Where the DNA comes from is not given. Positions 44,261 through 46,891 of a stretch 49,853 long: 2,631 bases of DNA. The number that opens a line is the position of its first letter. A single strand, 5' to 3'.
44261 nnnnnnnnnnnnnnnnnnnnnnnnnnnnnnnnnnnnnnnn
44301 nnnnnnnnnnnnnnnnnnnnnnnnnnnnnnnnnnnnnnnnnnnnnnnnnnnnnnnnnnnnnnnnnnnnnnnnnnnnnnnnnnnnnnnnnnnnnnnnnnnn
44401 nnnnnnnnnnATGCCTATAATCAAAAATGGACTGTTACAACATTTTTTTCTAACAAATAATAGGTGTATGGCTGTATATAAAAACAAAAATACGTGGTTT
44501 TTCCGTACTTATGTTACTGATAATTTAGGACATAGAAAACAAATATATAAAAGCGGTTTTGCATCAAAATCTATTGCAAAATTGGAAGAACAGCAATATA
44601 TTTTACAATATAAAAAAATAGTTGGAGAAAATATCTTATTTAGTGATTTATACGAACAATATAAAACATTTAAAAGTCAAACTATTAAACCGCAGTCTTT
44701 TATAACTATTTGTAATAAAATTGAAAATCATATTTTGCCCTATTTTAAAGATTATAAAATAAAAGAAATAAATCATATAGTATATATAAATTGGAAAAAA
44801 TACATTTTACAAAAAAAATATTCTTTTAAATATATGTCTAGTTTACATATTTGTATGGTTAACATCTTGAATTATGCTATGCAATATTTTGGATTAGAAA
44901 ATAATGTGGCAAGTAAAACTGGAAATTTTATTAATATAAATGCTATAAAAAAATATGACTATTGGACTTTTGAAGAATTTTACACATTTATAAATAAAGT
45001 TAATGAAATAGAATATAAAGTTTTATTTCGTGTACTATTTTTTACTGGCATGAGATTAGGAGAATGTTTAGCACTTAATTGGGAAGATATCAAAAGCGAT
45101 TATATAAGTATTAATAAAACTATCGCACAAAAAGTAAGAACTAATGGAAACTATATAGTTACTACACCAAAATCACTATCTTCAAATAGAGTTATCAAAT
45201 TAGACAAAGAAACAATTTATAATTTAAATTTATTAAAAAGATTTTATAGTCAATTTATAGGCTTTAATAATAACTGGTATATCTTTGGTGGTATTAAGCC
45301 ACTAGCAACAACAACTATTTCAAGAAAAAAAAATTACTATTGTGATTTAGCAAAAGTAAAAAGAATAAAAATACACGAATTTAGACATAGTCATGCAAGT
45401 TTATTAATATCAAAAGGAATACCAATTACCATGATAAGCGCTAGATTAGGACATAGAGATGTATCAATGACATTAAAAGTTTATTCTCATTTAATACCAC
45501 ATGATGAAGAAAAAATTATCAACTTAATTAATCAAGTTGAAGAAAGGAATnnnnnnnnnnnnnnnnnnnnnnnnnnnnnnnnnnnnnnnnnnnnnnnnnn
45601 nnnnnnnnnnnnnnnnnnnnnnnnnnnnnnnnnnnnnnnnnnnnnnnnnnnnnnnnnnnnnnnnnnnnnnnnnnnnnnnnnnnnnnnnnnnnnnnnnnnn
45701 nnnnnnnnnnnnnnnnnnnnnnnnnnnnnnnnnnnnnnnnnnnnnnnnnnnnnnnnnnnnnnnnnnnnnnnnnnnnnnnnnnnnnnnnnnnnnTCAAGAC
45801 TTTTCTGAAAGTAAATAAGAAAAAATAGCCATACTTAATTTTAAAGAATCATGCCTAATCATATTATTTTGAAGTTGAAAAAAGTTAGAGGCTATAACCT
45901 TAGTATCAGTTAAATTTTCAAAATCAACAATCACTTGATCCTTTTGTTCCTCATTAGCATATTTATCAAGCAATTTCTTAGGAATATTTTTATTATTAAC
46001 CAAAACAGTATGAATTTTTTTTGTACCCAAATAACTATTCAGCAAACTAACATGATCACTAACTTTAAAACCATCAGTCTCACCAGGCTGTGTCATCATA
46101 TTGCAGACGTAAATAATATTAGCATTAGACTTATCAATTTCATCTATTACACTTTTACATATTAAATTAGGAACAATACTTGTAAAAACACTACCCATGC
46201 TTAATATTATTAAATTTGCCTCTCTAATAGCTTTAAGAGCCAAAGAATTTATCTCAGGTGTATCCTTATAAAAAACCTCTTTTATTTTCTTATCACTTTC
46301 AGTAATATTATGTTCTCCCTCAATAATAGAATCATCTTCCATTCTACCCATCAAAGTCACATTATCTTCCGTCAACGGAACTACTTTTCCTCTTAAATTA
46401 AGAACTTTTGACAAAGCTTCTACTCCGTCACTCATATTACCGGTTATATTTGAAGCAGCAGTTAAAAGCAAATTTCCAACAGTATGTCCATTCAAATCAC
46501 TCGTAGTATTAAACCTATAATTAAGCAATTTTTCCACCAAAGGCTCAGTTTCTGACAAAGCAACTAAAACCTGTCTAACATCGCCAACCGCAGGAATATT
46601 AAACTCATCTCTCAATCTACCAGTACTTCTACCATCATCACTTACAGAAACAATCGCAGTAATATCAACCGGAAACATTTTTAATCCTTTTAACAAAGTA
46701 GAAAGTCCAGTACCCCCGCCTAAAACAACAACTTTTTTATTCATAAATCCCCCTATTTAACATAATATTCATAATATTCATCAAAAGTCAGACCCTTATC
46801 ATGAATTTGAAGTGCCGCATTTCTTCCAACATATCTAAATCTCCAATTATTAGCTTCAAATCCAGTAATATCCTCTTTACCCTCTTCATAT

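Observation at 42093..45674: Minimal (~3.5 kb) integrative element at tRNA-Ala: integrase, Xis-like, XRE switch and rolling-circle Rep, with no capsid, packaging or transfer genes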

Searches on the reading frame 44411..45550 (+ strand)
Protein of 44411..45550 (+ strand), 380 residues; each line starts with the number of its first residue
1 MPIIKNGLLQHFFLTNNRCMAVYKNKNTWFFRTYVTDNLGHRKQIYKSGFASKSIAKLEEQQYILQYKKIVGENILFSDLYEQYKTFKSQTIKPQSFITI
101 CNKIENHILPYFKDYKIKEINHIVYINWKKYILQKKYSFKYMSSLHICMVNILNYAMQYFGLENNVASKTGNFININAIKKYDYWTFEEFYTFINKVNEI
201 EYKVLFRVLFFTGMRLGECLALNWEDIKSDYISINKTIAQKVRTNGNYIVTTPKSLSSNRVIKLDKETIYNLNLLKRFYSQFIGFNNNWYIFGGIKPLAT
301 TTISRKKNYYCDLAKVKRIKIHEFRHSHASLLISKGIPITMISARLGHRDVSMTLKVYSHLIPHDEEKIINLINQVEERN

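Call 7: search_protein_families(library=pfam, proteins=[window:44411-45550:+], max_evalue=0.1)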
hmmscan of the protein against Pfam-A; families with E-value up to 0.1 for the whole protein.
window:44411-45550:+ (380 aa): 5 families
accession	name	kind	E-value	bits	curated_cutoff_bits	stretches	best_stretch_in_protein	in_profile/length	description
PF00589.27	Phage_integrase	-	2.4e-19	70.2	27.1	1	188-361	9-168/172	Phage integrase family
PF14659.12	Phage_int_SAM_3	-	2.3e-09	37.8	22.6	1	77-130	2-55/58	Phage integrase, N-terminal SAM-like domain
PF14657.12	Arm-DNA-bind_4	-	1.2e-06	28.4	22.3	1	28-69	1-44/47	Arm DNA-binding domain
PF16795.10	Phage_integr_3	-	6.6e-06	26.6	27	1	259-362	50-148/161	Archaeal phage integrase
PF25742.1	Phage_Gene33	-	0.062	14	27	0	43-125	12-84/100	Phage Gene 33 protein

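Call 8: search_protein_families(library=phrogs, proteins=[window:44411-45550:+], max_evalue=0.1)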
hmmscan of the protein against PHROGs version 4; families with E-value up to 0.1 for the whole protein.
window:44411-45550:+ (380 aa): 9 families
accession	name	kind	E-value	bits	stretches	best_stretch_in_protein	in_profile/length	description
phrog_1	-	integration and excision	3.1e-61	209.4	1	23-375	117-449/611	integrase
phrog_216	-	integration and excision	9.7e-27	94.8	1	187-375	61-238/301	integrase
phrog_7685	-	integration and excision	1.2e-18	68.5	1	253-376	122-238/240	integrase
phrog_23783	-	integration and excision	1.2e-15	58.8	1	20-167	4-149/162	integrase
phrog_23271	-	unknown function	0.00012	23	1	319-354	9-44/67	-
phrog_25190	-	integration and excision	0.0035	18.7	1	315-365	43-93/109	integrase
phrog_26960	-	unknown function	0.0059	17.8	1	22-138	11-132/146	-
phrog_19545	-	unknown function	0.01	17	0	3-38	42-77/108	-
phrog_27976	-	unknown function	0.016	16.2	1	173-189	19-35/53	-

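Call 43: search_protein_families(library=ncbifam, proteins=[window:44468-45550:+], max_evalue=0.1)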
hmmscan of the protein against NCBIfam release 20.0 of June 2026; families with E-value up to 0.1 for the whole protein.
window:44468-45550:+ (361 aa): 7 families
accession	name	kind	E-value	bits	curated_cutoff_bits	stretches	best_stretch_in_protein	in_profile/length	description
NF040815.2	recomb_XerA_Arch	equivalog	2.4e-18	66.7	220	1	83-343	25-255/263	site-specific tyrosine recombinase/integron integrase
TIGR02249.1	integrase_gron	subfamily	1.6e-13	50.7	265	2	298-352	257-310/315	integron integrase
TIGR02224.1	recomb_XerC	equivalog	4e-10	39.5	335.15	2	278-342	213-277/295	tyrosine recombinase XerC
TIGR02225.1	recomb_XerD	equivalog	4.7e-10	39.3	329.6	1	180-343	123-275/290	site-specific tyrosine recombinase XerD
NF001399.0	PRK00283.1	subfamily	1e-08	34.8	279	1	179-344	132-285/300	tyrosine recombinase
NF011946.0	PRK15417.1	equivalog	3.7e-06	26.3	435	1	298-343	272-316/337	integron integrase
NF002331.0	PRK01287.1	subfamily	0.0001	21.4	371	1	240-341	206-311/365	site-specific tyrosine recombinase XerC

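Call 82: search_protein_families(library=padloc, proteins=[window:44468-45550:+], max_evalue=0.01)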
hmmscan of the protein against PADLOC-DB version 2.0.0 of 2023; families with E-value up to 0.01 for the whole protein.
window:44468-45550:+ (361 aa): 0 families

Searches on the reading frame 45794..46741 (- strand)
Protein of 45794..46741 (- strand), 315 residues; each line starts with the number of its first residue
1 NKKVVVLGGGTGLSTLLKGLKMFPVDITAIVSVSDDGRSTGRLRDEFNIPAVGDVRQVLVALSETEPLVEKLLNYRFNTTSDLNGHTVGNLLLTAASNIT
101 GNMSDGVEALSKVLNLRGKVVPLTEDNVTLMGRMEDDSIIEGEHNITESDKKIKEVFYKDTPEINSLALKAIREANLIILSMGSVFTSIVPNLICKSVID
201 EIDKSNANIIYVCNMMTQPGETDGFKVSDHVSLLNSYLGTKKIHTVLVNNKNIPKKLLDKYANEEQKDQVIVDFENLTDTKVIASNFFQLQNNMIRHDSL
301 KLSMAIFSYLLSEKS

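Call 12: find_related_loci(query=window:45794-46741:-, collection=genome_contigs, flank=9000)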
Query window:45794-46741:- (315 aa) in genome_contigs; peptide patterns used: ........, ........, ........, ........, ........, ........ (x = any residue, [..] = any of these).
228 stretches matched a pattern; 175 encode a relative of the query (tblastn E <= 1e-3); the best 80 are kept; 80 distinct loci.
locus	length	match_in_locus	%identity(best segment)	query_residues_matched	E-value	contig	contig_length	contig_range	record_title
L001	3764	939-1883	95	1-315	0e+0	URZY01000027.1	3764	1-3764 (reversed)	uncultured Tenericutes bacterium isolate UMGS1513 genome assembly, contig: NODE_6166_length_3764_cov_43.035859, whole ge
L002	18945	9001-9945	95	1-315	0e+0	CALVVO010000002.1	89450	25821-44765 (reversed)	MAG: uncultured Bacilli bacterium isolate BRZ_DA__bin2 genome assembly, contig: BRZ_DA__NODE_389_length_89450_cov_6.7018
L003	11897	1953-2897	95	1-315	0e+0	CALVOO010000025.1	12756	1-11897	MAG: uncultured Bacilli bacterium isolate BRZ_EB__bin80 genome assembly, contig: BRZ_EB__NODE_5114_length_12756_cov_5.33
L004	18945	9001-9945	94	1-315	0e+0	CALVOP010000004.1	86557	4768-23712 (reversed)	MAG: uncultured Bacilli bacterium isolate BRZ_EP__bin79 genome assembly, contig: BRZ_EP__NODE_575_length_86557_cov_15.60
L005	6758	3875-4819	93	1-315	0e+0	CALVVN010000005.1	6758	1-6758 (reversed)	MAG: uncultured Bacilli bacterium isolate E08__bin87 genome assembly, contig: E08__k127_3532568, whole genome shotgun se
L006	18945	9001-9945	70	1-313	2e-149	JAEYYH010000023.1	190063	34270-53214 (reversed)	MAG: Bacillota bacterium isolate OH_CBlB_40 k127_2424008, whole genome shotgun sequence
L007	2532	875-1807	71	1-311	2e-158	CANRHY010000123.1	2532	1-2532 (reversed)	MAG: uncultured Bacilli bacterium isolate Lapin-022__bin86 genome assembly, contig: Lapin-022__NODE_41389_length_2532_co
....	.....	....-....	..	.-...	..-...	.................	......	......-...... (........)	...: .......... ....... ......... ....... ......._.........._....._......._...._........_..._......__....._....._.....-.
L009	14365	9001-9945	70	1-313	8e-148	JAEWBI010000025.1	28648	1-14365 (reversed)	MAG: Bacillota bacterium isolate OH_PBB_246 k127_1403595, whole genome shotgun sequence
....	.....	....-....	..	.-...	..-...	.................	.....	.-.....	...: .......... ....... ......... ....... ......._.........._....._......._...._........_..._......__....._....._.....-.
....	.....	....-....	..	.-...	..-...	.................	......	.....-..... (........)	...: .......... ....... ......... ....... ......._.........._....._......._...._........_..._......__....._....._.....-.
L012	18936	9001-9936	68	3-314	2e-145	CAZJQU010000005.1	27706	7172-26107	MAG TPA_asm: uncultured Muribaculaceae bacterium isolate binchicken_co39_495 genome assembly, contig: NODE_4139_length_2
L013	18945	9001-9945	70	1-313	5e-145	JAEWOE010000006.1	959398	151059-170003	MAG: Bacillota bacterium isolate OH_SBlB_51 k127_1115398, whole genome shotgun sequence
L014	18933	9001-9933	68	2-310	1e-143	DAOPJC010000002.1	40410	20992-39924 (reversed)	MAG TPA_asm: Bacilli bacterium isolate AMR_MDS_3287 NODE_1031_length_40410_cov_6.114187, whole genome shotgun sequence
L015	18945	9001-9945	68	1-313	9e-143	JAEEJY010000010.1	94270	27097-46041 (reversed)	MAG: Bacillales bacterium isolate Tb.RUG.180 k141_1573069_flag=1_multi=24.0633_len=94270, whole genome shotgun sequence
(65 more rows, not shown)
